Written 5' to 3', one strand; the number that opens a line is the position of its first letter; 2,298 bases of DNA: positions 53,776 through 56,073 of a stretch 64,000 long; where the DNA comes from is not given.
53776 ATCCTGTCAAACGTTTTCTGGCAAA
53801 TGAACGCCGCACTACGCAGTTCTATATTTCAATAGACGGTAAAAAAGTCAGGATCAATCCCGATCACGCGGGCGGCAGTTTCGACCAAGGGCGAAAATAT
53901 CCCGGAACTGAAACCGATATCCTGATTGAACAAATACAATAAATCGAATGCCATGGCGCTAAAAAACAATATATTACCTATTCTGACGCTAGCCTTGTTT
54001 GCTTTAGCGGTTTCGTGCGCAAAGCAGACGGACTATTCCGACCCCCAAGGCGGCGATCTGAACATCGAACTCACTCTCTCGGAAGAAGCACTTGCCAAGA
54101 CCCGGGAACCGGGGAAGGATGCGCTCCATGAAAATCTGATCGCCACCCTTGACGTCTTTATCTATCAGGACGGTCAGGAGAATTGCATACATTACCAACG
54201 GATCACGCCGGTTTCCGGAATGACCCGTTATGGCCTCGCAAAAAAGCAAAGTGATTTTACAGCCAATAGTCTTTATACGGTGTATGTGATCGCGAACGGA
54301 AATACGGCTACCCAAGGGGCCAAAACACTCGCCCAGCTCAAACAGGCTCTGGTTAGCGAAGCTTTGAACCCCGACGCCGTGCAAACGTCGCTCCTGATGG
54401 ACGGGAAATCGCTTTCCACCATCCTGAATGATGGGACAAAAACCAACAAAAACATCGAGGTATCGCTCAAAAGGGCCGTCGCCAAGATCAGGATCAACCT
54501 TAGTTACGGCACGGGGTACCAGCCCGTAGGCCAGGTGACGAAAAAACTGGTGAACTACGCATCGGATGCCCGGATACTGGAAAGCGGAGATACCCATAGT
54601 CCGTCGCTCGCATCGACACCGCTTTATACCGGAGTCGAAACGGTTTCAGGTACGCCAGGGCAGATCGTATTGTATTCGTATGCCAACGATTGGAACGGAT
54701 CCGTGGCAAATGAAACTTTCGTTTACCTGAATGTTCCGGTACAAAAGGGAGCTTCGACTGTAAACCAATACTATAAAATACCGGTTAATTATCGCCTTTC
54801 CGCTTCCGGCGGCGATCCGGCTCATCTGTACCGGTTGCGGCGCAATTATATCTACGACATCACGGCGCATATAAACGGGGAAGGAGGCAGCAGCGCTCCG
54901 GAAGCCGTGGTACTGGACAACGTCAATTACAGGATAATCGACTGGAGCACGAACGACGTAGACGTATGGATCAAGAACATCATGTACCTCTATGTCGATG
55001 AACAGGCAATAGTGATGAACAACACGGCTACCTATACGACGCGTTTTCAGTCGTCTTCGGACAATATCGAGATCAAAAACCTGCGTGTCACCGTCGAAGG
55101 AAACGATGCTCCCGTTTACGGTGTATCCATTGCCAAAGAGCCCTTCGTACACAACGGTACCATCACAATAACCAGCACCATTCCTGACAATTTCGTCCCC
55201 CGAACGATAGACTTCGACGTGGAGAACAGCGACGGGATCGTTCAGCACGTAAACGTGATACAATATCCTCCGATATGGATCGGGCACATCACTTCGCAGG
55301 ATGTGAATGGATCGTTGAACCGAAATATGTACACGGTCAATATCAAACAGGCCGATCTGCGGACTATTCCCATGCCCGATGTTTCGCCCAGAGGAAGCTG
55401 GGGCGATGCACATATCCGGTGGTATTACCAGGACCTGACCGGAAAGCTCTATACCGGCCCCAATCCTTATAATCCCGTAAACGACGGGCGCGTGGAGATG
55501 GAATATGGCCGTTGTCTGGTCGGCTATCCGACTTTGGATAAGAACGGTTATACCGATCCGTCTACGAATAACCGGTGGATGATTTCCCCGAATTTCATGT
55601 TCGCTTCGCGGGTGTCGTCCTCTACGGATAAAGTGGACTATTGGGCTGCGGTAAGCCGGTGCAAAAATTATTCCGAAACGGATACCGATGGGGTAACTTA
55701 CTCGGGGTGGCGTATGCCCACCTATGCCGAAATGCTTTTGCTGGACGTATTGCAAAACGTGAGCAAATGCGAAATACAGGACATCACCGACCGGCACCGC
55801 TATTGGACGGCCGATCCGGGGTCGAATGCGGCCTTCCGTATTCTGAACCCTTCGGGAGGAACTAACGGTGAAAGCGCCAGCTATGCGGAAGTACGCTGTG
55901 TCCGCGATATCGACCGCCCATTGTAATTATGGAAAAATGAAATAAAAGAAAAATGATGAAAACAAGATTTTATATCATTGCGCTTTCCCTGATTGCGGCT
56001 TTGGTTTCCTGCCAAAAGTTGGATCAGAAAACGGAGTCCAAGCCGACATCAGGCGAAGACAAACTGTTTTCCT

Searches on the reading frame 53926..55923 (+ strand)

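Call 9: search_protein_families(library=pfam, proteins=[window:53926-55923:+], max_evalue=0.001)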
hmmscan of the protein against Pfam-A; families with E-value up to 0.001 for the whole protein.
window:53926-55923:+ (666 aa): 2 families
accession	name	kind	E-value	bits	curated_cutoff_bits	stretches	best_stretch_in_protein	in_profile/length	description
PF06321.17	P_gingi_FimA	-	3.6e-07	30.9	21.4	1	47-172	3-129/153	Major fimbrial subunit protein (FimA)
PF07603.17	Lcl_C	-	7.4e-06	26.7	34.9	1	543-660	4-117/117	Lcl C-terminal domain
